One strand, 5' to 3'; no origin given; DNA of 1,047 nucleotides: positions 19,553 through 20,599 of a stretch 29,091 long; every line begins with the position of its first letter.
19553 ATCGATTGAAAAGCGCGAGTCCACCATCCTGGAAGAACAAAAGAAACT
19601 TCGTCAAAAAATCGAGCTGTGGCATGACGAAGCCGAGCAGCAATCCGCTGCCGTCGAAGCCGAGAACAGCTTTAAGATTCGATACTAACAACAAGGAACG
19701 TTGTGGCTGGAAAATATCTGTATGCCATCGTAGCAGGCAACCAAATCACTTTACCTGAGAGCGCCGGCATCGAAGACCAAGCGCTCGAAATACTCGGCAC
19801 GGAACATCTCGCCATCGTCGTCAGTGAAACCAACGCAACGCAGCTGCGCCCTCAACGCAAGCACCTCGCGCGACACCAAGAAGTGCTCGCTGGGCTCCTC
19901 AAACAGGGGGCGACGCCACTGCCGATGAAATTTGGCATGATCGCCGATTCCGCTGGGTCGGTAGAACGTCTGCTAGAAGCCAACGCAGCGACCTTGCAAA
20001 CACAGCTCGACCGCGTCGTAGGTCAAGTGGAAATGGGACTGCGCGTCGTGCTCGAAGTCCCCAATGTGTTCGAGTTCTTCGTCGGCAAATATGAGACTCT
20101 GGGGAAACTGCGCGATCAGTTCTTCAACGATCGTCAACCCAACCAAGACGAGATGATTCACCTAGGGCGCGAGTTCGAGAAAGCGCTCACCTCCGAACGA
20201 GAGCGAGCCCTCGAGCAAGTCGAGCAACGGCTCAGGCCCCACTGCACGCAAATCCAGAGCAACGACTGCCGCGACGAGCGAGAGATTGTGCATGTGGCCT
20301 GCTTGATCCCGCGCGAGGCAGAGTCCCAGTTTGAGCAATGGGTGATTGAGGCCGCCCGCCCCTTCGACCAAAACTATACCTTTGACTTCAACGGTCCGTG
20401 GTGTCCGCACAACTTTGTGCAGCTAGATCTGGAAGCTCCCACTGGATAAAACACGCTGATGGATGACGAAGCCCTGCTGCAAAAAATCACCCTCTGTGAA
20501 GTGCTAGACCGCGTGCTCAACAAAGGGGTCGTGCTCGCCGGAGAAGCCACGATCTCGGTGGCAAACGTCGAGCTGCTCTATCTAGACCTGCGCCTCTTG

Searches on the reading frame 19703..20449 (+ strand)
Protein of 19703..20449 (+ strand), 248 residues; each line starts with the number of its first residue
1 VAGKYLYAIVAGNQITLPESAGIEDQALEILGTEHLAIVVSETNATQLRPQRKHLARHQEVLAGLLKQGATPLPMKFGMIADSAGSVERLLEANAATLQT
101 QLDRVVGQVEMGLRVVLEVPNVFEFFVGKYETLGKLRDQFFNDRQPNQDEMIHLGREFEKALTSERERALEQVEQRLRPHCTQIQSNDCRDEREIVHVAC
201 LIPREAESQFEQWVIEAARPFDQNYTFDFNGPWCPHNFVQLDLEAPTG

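Call 4: search_protein_families(library=pfam, proteins=[window:19703-20449:+], max_evalue=0.01)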
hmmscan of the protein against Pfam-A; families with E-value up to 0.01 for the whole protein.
window:19703-20449:+ (248 aa): 1 family
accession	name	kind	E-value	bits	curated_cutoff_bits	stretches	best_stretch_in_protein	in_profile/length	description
PF06386.16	GvpL_GvpF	-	2.7e-56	191.8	23.6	1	3-240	1-245/245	Gas vesicle synthesis protein GvpL/GvpF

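Call 27: find_homologous_proteins(query=window:19703-20449:+)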
Query window:19703-20449:+ (248 aa): 212 proteins with E <= 0.001 among 1264 candidates; the best 120 are listed.
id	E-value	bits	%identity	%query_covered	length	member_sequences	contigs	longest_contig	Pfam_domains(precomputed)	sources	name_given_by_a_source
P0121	1.9e-162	556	100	100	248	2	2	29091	PF06386.17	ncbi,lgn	-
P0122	3.1e-68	248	47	97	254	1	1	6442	PF06386.17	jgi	-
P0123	3.6e-67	244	48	98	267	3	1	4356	PF06386.17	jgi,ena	-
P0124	9.4e-67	243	48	97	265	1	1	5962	PF06386.17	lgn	-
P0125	1.9e-66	242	46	98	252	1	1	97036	PF06386.17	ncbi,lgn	ncbi:MAG: GvpL/GvpF family gas vesicle protein [Pseudomonadota bacterium]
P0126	3.3e-66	241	45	98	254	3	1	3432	PF06386.17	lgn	-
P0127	1.1e-65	240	46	98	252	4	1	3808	PF06386.17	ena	-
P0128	1.3e-65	239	46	97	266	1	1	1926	PF06386.17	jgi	jgi:hypothetical protein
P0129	1.7e-65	239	47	98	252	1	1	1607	PF06386.17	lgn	-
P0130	1.9e-65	239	46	98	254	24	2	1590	PF06386.17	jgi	-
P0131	2.0e-65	239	47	98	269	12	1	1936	PF06386.17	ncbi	-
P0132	2.1e-65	239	48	97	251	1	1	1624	PF06386.17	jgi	jgi:cytidylate kinase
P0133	3.5e-65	238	45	99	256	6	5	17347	PF06386.17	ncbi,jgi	-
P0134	2.3e-64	235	48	98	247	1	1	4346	PF06386.17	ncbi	-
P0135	3.0e-64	235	47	98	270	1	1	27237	PF06386.17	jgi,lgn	-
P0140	4.7e-63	231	46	98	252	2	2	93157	PF06386.17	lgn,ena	-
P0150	2.0e-61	226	44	98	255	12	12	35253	PF06386.17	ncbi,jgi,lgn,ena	ncbi:MAG: GvpL/GvpF family gas vesicle protein [Syntrophobacteraceae bacterium]|jgi:hypothetical pro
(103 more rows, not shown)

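Call 28: find_encoding_contigs(protein=P0125, flank=10000, max_places=1)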
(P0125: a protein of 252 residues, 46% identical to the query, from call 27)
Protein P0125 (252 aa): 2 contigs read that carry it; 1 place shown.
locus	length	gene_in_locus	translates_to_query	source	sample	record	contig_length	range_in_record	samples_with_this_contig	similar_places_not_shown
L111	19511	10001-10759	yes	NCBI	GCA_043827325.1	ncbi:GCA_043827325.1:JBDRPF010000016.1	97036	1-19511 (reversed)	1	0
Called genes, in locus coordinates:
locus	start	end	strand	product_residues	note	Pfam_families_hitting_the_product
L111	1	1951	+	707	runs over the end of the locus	PF02359:CDC48_N, PF02933:CDC48_2, PF00004:AAA, PF05496:RuvB_N (weak), PF13191:AAA_16, PF17862:AAA_lid_3, PF00004:AAA, PF17862:AAA_lid_3, +14 more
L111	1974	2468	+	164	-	PF00011:HSP20 (weak)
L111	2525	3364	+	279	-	PF06386:GvpL_GvpF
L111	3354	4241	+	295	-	PF06386:GvpL_GvpF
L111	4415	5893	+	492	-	PF08448:PAS_4, PF00989:PAS, PF08448:PAS_4, PF13188:PAS_8 (weak), PF13426:PAS_9, PF00512:HisKA, PF02518:HATPase_c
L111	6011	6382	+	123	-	PF00072:Response_reg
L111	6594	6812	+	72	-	PF00741:Gas_vesicle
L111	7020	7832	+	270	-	PF14520:HHH_5 (weak)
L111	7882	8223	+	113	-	PF15777:Anti-TRAP (faint), PF00684:DnaJ_CXXCXGXG (faint)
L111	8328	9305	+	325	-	PF07726:AAA_3 (faint), PF07728:AAA_5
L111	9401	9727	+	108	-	-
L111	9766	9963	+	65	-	-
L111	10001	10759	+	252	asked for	PF06386:GvpL_GvpF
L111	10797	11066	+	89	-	PF05120:GvpG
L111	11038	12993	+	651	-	PF01656:CbiA (faint), PF02374:ArsA_ATPase, PF10609:ParA (faint), PF13481:AAA_25 (faint), PF13614:AAA_31 (faint), PF02374:ArsA_ATPase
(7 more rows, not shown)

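Call 29: find_encoding_contigs(protein=P0135, flank=10000, max_places=1)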
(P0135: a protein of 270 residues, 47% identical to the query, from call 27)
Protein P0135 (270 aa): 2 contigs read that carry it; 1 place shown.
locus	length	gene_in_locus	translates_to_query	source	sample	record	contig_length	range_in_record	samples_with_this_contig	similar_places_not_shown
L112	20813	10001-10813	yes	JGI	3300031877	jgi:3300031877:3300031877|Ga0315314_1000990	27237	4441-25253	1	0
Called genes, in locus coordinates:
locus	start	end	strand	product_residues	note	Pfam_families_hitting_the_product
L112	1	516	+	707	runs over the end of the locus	PF02359:CDC48_N, PF02933:CDC48_2, PF00004:AAA, PF05496:RuvB_N, PF07728:AAA_5 (weak), PF17862:AAA_lid_3, PF00004:AAA, PF17862:AAA_lid_3, +25 more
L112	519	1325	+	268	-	PF06386:GvpL_GvpF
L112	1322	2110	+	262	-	PF06386:GvpL_GvpF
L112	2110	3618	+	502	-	PF13188:PAS_8 (faint), PF08448:PAS_4, PF00989:PAS, PF13426:PAS_9, PF00512:HisKA, PF02518:HATPase_c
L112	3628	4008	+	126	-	PF00072:Response_reg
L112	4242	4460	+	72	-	PF00741:Gas_vesicle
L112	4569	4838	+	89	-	-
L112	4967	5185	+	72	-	PF00741:Gas_vesicle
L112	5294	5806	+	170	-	-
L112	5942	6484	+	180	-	PF13428:TPR_14 (faint)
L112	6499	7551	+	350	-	PF25216:Volactin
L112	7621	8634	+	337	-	PF07726:AAA_3 (faint), PF07728:AAA_5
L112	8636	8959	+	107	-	-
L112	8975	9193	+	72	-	-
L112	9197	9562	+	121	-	PF27659:CHP02642 (faint), PF00684:DnaJ_CXXCXGXG (faint)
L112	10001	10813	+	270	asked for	PF06386:GvpL_GvpF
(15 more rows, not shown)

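Call 30: find_encoding_contigs(protein=P0140, flank=10000, max_places=1)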
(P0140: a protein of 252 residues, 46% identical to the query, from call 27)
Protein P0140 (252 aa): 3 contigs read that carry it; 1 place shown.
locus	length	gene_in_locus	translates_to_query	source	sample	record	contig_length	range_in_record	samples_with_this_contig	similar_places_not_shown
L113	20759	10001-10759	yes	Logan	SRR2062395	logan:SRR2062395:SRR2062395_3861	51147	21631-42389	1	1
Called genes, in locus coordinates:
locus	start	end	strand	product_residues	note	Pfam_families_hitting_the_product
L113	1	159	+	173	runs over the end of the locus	-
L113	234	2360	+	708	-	PF02359:CDC48_N, PF02933:CDC48_2, PF00004:AAA, PF05496:RuvB_N (weak), PF13191:AAA_16 (weak), PF17862:AAA_lid_3, PF00004:AAA, PF17862:AAA_lid_3, +23 more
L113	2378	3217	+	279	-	PF06386:GvpL_GvpF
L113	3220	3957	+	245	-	PF06386:GvpL_GvpF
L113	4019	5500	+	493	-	PF08448:PAS_4, PF13426:PAS_9, PF00989:PAS, PF08448:PAS_4, PF13188:PAS_8 (weak), PF13426:PAS_9, PF00512:HisKA, PF02518:HATPase_c, +1 more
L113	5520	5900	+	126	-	PF00072:Response_reg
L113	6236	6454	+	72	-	PF00741:Gas_vesicle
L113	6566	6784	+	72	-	PF00741:Gas_vesicle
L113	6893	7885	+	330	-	-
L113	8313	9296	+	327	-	PF07726:AAA_3 (faint), PF07728:AAA_5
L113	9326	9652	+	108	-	-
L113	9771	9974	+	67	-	-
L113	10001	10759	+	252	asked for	PF06386:GvpL_GvpF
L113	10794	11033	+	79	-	PF05120:GvpG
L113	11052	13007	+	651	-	PF01656:CbiA (faint), PF02374:ArsA_ATPase, PF10609:ParA (faint), PF13481:AAA_25 (faint), PF02374:ArsA_ATPase, PF13614:AAA_31 (weak)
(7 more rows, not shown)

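Call 57: find_encoding_contigs(protein=P0133, flank=10000, max_places=1)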
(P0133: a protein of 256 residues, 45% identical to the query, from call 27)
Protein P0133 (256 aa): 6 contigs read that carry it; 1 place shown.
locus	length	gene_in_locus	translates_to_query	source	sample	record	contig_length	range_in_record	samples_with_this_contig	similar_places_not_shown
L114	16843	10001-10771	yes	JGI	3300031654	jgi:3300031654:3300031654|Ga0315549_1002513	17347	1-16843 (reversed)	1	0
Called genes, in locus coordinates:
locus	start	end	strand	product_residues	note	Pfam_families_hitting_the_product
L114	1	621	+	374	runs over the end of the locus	?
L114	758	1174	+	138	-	-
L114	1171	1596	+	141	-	PF00072:Response_reg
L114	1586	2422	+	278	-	PF06386:GvpL_GvpF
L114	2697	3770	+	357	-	PF06386:GvpL_GvpF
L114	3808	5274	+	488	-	PF13188:PAS_8 (faint), PF08448:PAS_4, PF00989:PAS, PF08448:PAS_4, PF13426:PAS_9, PF00512:HisKA, PF02518:HATPase_c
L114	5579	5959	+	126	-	PF00072:Response_reg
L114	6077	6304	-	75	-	-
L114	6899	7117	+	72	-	PF00741:Gas_vesicle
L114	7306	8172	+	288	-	PF01442:Apolipoprotein (faint), PF21999:IMS_HHH_1 (faint)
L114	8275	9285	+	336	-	PF07728:AAA_5, PF07726:AAA_3 (faint)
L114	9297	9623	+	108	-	-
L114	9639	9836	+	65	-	-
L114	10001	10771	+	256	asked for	PF06386:GvpL_GvpF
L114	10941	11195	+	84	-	PF05120:GvpG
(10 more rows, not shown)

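Call 58: find_encoding_contigs(protein=P0150, flank=10000, max_places=1)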
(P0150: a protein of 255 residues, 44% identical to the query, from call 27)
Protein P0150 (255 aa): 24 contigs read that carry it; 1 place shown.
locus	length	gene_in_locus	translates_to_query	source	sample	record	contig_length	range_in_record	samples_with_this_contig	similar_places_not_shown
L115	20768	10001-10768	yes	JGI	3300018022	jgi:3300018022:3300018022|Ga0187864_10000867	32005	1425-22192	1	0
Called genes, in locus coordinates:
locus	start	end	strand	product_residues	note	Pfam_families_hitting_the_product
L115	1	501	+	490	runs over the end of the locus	PF00072:Response_reg, PF00158:Sigma54_activat, PF14532:Sigma54_activ_2, PF07728:AAA_5 (weak), PF25601:AAA_lid_14, PF02954:HTH_8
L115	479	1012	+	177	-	PF00011:HSP20 (faint)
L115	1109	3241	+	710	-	PF02359:CDC48_N, PF02933:CDC48_2, PF00004:AAA, PF05496:RuvB_N (weak), PF13191:AAA_16 (weak), PF17862:AAA_lid_3, PF00004:AAA, PF17862:AAA_lid_3, +21 more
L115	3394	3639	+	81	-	PF06386:GvpL_GvpF (faint)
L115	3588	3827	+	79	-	-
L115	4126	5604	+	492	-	PF08448:PAS_4, PF00989:PAS, PF08448:PAS_4, PF13188:PAS_8 (weak), PF08447:PAS_3 (faint), PF13426:PAS_9, PF00512:HisKA, PF02518:HATPase_c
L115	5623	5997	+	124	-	PF00072:Response_reg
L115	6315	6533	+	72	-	PF00741:Gas_vesicle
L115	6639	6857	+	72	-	PF00741:Gas_vesicle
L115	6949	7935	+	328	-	-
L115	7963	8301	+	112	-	PF00684:DnaJ_CXXCXGXG (faint), PF15777:Anti-TRAP (faint), PF17302:DUF5351 (faint)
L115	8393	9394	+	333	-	PF07726:AAA_3 (weak), PF07728:AAA_5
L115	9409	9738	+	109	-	-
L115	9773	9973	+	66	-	-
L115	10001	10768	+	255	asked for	PF06386:GvpL_GvpF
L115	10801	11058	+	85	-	PF05120:GvpG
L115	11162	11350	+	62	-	PF00741:Gas_vesicle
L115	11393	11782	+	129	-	PF05121:GvpK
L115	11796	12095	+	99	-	PF00741:Gas_vesicle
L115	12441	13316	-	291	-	PF01346:FKBP_N, PF00254:FKBP_C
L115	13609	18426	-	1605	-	-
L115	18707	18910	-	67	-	-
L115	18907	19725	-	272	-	-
